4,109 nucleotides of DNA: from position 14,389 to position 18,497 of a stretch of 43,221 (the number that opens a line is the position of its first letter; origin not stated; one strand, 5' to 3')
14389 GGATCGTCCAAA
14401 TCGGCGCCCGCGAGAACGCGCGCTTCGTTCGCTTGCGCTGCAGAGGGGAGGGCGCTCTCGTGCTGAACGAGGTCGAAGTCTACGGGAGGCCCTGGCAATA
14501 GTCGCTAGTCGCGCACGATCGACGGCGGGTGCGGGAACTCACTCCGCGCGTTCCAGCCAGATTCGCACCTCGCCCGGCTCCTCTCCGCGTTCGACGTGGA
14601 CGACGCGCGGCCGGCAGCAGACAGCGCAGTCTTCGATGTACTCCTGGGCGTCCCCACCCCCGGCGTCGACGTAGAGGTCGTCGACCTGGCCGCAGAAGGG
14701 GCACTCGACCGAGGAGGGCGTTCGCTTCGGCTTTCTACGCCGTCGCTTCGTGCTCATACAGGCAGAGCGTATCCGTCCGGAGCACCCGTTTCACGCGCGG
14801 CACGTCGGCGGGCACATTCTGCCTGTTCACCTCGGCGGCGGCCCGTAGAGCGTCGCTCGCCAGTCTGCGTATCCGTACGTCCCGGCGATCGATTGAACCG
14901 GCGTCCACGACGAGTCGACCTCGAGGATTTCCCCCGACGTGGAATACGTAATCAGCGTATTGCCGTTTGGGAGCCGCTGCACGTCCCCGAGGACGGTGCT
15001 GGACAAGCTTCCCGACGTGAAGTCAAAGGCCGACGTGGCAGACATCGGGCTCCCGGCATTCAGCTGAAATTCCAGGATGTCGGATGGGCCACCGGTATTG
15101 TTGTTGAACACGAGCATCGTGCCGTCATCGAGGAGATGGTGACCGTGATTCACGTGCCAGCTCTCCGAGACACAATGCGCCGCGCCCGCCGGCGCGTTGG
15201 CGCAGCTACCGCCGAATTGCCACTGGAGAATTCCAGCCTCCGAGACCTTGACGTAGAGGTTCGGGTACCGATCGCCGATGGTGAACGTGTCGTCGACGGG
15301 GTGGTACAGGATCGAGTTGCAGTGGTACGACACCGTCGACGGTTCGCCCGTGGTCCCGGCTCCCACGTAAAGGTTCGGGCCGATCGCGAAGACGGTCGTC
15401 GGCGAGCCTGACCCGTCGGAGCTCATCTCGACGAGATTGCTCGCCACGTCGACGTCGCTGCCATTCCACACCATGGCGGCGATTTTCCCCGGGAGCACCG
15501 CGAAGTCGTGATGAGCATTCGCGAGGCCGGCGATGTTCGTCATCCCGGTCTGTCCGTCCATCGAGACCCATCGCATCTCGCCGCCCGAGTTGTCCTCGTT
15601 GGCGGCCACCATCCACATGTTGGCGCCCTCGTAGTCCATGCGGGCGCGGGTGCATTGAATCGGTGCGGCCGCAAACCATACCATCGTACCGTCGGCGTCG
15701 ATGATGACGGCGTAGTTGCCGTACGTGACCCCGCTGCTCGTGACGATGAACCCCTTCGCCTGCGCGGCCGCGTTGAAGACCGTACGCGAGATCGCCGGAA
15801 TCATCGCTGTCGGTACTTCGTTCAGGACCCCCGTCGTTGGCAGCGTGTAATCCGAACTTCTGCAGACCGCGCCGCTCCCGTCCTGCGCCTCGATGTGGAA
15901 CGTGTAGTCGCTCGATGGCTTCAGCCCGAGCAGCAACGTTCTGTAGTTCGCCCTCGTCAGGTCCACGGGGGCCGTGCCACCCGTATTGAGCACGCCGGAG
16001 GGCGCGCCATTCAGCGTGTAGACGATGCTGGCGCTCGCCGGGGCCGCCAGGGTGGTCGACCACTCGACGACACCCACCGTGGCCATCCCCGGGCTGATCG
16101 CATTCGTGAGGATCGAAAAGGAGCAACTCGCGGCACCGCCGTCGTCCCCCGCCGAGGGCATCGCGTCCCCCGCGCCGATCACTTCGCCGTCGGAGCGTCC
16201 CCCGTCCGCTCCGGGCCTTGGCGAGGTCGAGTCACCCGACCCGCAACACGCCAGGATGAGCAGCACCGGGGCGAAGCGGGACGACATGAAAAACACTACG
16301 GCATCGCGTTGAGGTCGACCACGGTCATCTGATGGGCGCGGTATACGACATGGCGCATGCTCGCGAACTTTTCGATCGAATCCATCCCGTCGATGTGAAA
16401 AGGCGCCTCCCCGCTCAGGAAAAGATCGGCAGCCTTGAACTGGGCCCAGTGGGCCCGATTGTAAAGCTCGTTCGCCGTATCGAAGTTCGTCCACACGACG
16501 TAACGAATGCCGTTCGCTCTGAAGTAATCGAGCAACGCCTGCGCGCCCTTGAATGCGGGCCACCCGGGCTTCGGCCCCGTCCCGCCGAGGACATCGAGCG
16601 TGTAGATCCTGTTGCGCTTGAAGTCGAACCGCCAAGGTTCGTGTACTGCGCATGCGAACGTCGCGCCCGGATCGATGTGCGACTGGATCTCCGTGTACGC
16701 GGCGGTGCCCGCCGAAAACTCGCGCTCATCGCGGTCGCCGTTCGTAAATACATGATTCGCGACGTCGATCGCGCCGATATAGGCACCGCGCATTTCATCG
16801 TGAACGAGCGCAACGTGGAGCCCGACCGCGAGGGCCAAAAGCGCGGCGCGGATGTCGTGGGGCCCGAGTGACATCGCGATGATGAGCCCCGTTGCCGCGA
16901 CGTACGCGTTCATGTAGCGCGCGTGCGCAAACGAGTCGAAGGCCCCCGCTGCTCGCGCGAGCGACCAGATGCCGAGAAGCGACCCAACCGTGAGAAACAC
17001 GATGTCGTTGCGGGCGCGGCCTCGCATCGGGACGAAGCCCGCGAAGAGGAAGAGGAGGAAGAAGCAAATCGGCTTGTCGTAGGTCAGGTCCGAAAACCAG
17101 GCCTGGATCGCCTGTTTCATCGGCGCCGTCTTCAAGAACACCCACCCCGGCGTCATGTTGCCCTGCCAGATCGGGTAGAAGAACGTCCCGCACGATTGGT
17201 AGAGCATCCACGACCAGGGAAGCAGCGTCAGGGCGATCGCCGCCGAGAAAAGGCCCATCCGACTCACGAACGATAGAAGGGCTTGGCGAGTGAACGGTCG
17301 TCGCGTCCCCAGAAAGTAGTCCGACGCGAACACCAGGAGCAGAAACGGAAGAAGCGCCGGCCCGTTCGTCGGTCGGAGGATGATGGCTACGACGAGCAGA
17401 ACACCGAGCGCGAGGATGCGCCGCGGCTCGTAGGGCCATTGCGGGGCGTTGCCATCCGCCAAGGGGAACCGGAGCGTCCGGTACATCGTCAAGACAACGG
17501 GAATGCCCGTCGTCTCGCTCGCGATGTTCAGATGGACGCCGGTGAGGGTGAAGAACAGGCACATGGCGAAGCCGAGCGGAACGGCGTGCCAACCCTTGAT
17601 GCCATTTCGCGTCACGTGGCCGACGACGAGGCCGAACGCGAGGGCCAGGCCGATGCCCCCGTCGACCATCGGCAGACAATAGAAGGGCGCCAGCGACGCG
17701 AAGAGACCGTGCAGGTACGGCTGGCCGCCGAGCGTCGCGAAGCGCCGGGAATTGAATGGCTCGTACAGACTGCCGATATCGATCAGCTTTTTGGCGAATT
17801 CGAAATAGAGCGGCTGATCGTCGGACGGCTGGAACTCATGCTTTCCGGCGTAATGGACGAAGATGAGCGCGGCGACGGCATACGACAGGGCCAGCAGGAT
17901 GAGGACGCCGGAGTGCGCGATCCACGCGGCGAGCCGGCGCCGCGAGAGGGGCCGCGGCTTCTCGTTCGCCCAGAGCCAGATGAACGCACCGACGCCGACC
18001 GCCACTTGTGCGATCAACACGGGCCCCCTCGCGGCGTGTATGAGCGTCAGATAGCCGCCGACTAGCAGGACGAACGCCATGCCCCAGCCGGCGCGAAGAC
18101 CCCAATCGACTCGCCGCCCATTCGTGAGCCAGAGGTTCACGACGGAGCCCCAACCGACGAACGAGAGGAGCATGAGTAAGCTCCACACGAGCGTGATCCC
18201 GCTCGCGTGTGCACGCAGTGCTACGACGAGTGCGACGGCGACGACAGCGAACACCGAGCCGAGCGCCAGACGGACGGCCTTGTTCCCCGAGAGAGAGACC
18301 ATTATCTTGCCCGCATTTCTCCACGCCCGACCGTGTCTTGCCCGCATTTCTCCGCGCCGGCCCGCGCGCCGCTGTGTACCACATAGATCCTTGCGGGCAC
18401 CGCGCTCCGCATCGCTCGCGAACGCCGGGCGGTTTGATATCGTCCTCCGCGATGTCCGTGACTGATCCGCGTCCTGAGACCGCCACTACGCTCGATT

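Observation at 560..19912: Candidate undescribed glycosylation system: GDP-heptose supply, Dpm1-like GT2 enzymes, GT-C membrane transferases and four to five methyltransferase domains, with no Wzx/Wzy/ABC machinery in view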

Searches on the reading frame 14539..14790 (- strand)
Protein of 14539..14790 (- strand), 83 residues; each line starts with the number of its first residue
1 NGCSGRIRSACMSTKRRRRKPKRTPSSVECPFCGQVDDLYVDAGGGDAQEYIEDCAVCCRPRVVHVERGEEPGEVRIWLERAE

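Call 9: search_protein_families(library=pfam, proteins=[window:14539-14790:-], max_evalue=0.01)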
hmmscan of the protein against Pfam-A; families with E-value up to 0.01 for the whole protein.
window:14539-14790:- (83 aa): 1 family
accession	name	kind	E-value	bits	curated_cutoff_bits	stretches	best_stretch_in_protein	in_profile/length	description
PF14255.11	Cys_rich_CPXG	-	3.6e-17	62.5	25.2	1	28-79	1-51/52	Cysteine-rich CPXCG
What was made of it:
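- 14539..14757 (-): Small cysteine-rich CPXCG protein of unknown role. Pfam Cys_rich_CPXG 3.6e-17 (call 9).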

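Call 15: search_protein_families(library=ncbifam, proteins=[window:14539-14757:-], max_evalue=0.001)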
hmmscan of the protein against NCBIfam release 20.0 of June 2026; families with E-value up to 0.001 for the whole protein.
window:14539-14757:- (72 aa): 0 families

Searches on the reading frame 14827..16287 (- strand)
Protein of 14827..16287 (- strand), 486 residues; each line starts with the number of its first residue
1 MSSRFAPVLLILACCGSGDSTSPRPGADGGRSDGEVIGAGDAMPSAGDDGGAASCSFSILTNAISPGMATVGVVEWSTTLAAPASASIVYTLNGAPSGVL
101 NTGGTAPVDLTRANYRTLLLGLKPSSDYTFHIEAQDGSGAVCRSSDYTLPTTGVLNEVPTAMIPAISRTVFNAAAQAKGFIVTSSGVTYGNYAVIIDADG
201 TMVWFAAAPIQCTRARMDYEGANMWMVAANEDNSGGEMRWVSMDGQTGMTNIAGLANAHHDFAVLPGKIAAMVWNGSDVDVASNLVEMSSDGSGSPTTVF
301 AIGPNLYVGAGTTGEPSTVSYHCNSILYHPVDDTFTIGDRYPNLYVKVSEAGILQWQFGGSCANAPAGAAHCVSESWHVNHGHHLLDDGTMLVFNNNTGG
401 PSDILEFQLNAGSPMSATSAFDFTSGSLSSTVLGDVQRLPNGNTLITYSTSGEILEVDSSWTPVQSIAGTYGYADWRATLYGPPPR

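Call 15: search_protein_families(library=ncbifam, proteins=[window:14827-16287:-], max_evalue=0.001)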
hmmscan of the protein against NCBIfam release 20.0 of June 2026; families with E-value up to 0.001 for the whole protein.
window:14827-16287:- (486 aa): 0 families

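Call 32: search_protein_families(library=pfam, proteins=[window:14827-16287:-], max_evalue=5)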
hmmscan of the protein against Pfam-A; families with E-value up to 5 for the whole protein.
window:14827-16287:- (486 aa): 4 families
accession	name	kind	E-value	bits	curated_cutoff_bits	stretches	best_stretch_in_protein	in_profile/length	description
PF14269.12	Arylsulfotran_2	-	8.7e-09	35.6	27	1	320-459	144-290/301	Arylsulfotransferase (ASST)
PF05935.17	Arylsulfotrans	-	5.2e-05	22.9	24.2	2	322-400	176-267/374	Arylsulfotransferase (ASST)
PF16656.11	Pur_ac_phosph_N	-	0.17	12.9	30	1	70-142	13-84/93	Purple acid Phosphatase, N-terminal domain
PF00041.27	fn3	-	0.17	12.6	25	1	74-141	18-75/84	Fibronectin type III domain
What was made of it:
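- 14827..16287 (-): ASST-like beta-propeller lipoprotein, immediately downstream of the new GT-C. Arylsulfotran_2 8.7e-9, above its cut-off (call 32).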

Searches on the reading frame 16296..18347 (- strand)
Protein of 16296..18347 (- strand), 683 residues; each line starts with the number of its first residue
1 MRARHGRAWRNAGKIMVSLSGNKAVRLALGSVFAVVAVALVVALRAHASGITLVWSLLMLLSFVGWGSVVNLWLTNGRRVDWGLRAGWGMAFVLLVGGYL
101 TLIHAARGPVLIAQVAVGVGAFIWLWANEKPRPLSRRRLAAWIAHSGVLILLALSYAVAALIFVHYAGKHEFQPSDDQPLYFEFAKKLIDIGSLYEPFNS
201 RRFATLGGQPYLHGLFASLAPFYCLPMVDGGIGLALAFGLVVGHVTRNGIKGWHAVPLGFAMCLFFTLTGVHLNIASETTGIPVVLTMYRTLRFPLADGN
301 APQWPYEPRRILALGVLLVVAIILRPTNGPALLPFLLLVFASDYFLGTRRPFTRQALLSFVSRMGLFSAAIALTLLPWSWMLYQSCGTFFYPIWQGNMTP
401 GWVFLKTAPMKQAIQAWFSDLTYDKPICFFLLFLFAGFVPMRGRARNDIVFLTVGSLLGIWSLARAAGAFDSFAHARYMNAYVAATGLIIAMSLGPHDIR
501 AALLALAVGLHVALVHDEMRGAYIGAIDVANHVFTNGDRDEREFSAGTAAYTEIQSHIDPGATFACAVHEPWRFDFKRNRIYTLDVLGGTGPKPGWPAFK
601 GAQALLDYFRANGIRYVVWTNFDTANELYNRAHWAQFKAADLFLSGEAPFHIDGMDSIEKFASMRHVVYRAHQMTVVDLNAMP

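Call 7: search_protein_families(library=pfam, proteins=[window:16296-18347:-], max_evalue=0.01)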
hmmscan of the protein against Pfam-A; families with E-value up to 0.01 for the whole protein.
window:16296-18347:- (683 aa): 0 families

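Call 15: search_protein_families(library=ncbifam, proteins=[window:16296-18347:-], max_evalue=0.001)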
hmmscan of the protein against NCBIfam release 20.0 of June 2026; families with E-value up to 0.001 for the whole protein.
window:16296-18347:- (683 aa): 0 families

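Call 32: search_protein_families(library=pfam, proteins=[window:16296-18347:-], max_evalue=5)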
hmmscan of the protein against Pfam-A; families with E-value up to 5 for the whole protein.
window:16296-18347:- (683 aa): 0 families
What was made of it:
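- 16296..18302 (-): Module C GT-C: a 668-aa member of a rare, unclassified GT-C family with a C-terminal periplasmic domain. No Pfam or NCBIfam family (calls 7, 15, 32).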

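Call 34: find_homologous_proteins(query=window:16296-18302:-, max_evalue=0.00001)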
Query window:16296-18302:- (668 aa): 19 proteins with E <= 0.00001 among 8000 candidates.
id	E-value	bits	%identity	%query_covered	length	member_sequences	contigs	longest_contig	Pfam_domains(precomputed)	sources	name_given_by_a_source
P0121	0.0e+0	1525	100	100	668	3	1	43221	-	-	-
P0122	0.0e+0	1315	83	100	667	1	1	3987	-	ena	-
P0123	0.0e+0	1241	79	100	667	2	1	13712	-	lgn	-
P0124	0.0e+0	1157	74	100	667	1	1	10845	-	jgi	jgi:hypothetical protein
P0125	0.0e+0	1150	74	100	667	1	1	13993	-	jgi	jgi:hypothetical protein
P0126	4.4e-243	827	57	100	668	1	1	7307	-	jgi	jgi:hypothetical protein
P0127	8.3e-185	634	47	97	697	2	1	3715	-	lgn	-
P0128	3.0e-184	632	48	96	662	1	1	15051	-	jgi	jgi:hypothetical protein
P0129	2.2e-178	613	46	99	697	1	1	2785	-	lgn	-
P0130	4.1e-171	589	45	96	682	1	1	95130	-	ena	-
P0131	2.9e-170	586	45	99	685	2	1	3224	-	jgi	jgi:hypothetical protein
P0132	3.8e-170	586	47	94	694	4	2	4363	-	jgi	jgi:hypothetical protein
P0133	1.9e-167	577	43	96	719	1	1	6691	-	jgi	jgi:hypothetical protein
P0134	1.1e-161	558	45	95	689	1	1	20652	-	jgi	jgi:hypothetical protein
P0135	6.0e-154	532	42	96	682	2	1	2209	-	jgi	jgi:hypothetical protein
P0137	4.0e-145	503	41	99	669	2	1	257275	-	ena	-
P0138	6.5e-140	486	41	97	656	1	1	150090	-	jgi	jgi:hypothetical protein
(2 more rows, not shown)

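Call 36: find_encoding_contigs(protein=P0137, flank=10000, max_places=1)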
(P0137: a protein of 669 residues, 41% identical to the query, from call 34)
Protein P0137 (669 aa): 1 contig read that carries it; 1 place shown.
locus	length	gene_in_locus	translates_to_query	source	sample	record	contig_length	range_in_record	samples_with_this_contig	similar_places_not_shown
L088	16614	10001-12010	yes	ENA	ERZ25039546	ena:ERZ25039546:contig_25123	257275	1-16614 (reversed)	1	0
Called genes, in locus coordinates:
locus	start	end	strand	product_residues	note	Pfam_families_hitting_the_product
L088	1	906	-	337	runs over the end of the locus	-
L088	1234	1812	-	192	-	-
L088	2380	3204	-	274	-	PF13510:Fer2_4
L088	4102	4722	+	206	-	PF00324:AA_permease (weak), PF13520:AA_permease_2, PF13906:AA_permease_C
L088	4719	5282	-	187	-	PF13847:Methyltransf_31 (weak), PF13649:Methyltransf_25 (weak)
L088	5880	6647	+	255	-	-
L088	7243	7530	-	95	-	-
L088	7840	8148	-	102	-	-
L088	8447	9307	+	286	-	-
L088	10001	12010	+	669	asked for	-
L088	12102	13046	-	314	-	PF01073:3Beta_HSD, PF01370:Epimerase, PF02719:Polysacc_synt_2, PF04321:RmlD_sub_bind, PF05368:NmrA (weak), PF07993:NAD_binding_4 (faint), PF13460:NAD_binding_10, PF16363:GDP_Man_Dehyd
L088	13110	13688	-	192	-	PF26629:GT2_TM_C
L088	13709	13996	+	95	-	-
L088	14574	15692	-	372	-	PF14237:GYF_2 (weak)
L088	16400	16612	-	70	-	?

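Call 37: find_encoding_contigs(protein=P0138, flank=10000, max_places=1)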
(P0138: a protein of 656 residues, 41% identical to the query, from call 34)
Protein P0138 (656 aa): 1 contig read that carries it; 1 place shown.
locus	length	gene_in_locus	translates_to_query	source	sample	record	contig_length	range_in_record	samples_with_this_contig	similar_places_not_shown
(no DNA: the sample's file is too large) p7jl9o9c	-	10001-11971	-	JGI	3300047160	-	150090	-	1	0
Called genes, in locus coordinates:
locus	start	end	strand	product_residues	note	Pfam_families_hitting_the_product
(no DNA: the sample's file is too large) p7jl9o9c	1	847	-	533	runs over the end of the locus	PF01019:G_glu_transpept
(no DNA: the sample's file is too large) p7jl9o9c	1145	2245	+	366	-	PF00962:A_deaminase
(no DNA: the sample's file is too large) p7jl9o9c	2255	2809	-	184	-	-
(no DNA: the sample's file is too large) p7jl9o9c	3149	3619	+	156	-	-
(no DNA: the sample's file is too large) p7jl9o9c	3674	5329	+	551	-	-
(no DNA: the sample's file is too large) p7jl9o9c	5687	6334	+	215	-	PF08241:Methyltransf_11, PF08242:Methyltransf_12, PF13489:Methyltransf_23, PF13649:Methyltransf_25 (weak)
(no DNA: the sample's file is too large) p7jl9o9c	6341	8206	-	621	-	-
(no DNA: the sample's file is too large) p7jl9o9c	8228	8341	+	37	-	-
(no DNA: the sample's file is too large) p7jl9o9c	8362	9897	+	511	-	PF00535:Glycos_transf_2, PF13641:Glyco_tranf_2_3, PF13489:Methyltransf_23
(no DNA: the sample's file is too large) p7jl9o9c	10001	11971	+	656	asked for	-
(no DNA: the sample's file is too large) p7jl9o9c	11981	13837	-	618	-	-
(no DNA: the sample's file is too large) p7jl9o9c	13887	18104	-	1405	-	PF00270:DEAD, PF04851:ResIII (weak), PF00271:Helicase_C, PF19306:WHD_Lhr, PF08494:DEAD_assoc, PF23235:WHD_3rd_Lhr, PF23234:WHD_4th_Lhr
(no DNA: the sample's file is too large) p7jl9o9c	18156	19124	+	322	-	PF01966:HD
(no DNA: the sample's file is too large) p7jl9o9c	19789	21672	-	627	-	PF00069:Pkinase, PF01636:APH (faint), PF07714:PK_Tyr_Ser-Thr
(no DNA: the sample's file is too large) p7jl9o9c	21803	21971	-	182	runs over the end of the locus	-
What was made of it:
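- A homologue of the module C GT-C has an MT-GT2 gene directly upstream (call 37).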

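Call 48: predict_structure(alignment_id=A2)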
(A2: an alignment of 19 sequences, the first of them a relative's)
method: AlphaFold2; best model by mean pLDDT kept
length: 668 residues; sequences in the alignment: 19
mean_pLDDT: 82.4   pTM: 0.87
mean pLDDT of the five models: 82.4, 82.3, 80.3, 79.2, 77.4
residues with pLDDT >= 90: 261; 70-90: 295; 50-70: 72; < 50: 40
segments of 3 or more residues with pLDDT < 50: 1-4, 159-164, 188-190, 258-261, 376-389, 573-579
pLDDT, mean of each block of 10 residues (from residue 1): 60 82 84 86 96 93 88 95 90 93 93 75 84 92 91 68 62 83 49 82 88 89 94 87 93 61 79 85 69 92 89 88 92 90 94 92 77 49 38 80 89 89 75 90 89 70 87 92 87 91 86 82 68 86 93 85 82 48 82 88 90 80 63 79 93 94 94
secondary structure, 60 per line:
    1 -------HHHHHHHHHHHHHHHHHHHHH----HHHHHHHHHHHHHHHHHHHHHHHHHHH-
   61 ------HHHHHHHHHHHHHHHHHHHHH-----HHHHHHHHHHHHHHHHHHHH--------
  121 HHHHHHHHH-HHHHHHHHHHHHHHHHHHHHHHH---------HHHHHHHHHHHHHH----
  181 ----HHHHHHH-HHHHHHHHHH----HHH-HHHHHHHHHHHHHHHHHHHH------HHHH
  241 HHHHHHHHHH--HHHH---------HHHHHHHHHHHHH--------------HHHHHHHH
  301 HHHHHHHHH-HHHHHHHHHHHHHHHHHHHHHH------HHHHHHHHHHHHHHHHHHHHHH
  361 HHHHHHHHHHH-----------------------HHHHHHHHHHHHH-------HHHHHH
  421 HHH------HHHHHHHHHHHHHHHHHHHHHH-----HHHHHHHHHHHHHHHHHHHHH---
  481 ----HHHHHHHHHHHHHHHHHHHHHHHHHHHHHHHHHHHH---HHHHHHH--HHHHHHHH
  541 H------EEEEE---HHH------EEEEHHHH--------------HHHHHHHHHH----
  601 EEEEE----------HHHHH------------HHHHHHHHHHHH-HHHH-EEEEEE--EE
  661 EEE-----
elements in order (helices of 4 or more, strands of 3 or more residues): H8-28 H33-59 H67-87 H93-112 H121-129 H131-153 H163-176 H185-191 H193-202 H211-230 H237-250 H253-256 H266-278 H293-309 H311-332 H339-371 H395-407 H415-423 H430-451 H457-477 H485-520 H524-530 H533-541 E548-552 E565-568 H569-572 H587-596 E601-605 H616-620 H633-644 H646-649 E651-656 E659-663
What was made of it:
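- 16296..18302 (-): The AF2 model has pLDDT 82.4 and pTM 0.87 (call 48).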

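Call 50: fold_search(model_id=the predicted structure, library=pdb)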
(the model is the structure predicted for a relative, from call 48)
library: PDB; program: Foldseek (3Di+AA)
matches with E <= 10: 303; with E <= 0.001: 5
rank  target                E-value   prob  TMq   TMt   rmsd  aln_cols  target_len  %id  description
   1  7zlh_A                6.4e-06  1.00  0.37  0.37  13.3       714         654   11  Cryo-EM structure of C-mannosyltransferase CeDPY19, in apo state, bound to CMT2-Fab and anti-Fab nanobody (released 2023-01-11)
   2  5f15                  3.3e-05  1.00  0.41  0.48  10.8       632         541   15  Crystal Structure of ArnT from Cupriavidus metallidurans bound to Undecaprenyl phosphate (released 2016-02-17)
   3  7zli_A                4.2e-05  1.00  0.38  0.38  12.3       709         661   12  Cryo-EM structure of C-mannosyltransferase CeDPY19, in complex with Dol25-P-Man and bound to CMT2-Fab and anti-Fab nan (released 2023-01-11)
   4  7oci_F                3.9e-04  1.00  0.34  0.36  14.5       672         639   11  Cryo-EM structure of yeast Ost6p containing oligosaccharyltransferase complex (released 2022-02-16)
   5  7e9s_A                6.9e-04  1.00  0.30  0.25  14.7       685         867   12  Archaeal oligosaccharyltransferase AglB from Archaeoglobus fulgidus in complex with an inhibitory peptide and a dolich (released 2021-09-08)
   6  3wak                  1.5e-03  1.00  0.31  0.26  13.9       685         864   12  Crystal structure of the Archaeoglobus fulgidus oligosaccharyltransferase (O29867_ARCFU) in the apo form (released 2013-10-30)
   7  8if8_B                1.8e-03  1.00  0.41  0.44  15.2       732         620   14  Arabinosyltransferase AftA (released 2023-05-31)
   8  8if8_C                3.2e-03  1.00  0.41  0.44  15.7       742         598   13  Arabinosyltransferase AftA (released 2023-05-31)
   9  3waj                  4.2e-03  0.98  0.28  0.25  15.4       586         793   13  Crystal structure of the Archaeoglobus fulgidus oligosaccharyltransferase (O29867_ARCFU) complex with Zn and sulfate (released 2013-10-30)
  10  8age_A                8.6e-03  0.99  0.36  0.37  13.2       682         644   10  Structure of yeast oligosaccharylransferase complex with acceptor peptide bound (released 2022-12-07)
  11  6ftg_5                9.8e-03  1.00  0.34  0.35  13.6       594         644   10  Subtomogram average of OST-containing ribosome-translocon complexes from canine rough microsomal membranes (released 2018-03-21)
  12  6c26_A                3.0e-02  0.69  0.21  0.21  19.6       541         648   12  The Cryo-EM structure of a eukaryotic oligosaccharyl transferase complex (released 2018-01-31)
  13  8agc_A                5.5e-02  0.66  0.27  0.26  17.4       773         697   10  Structure of yeast oligosaccharylransferase complex with lipid-linked oligosaccharide and non-acceptor peptide bound (released 2022-12-07)
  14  6jkd                  1.0e-01  0.09  0.10  0.12  23.5       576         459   12  Crystal structure of tetrameric PepTSo2 in I4 space group (released 2019-05-15)
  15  9fkn_A                1.3e-01  0.13  0.10  0.15  24.0       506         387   14  Human monocarboxylate transporter 8 bound to thyroxine (released 2025-05-21)
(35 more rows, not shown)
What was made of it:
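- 16296..18302 (-): The Foldseek top hits are DPY19, ArnT, STT3/AglB and AftA, each at probability 1.00 (call 50).
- On GT-C glycosyltransferases: For the 668-aa protein, the AF2 pTM is 0.87 and the best matches are DPY19, ArnT, STT3/AglB and AftA (calls 48, 50).
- The 668-aa protein model matches DPY19, ArnT, STT3/AglB and AftA (calls 48, 50).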
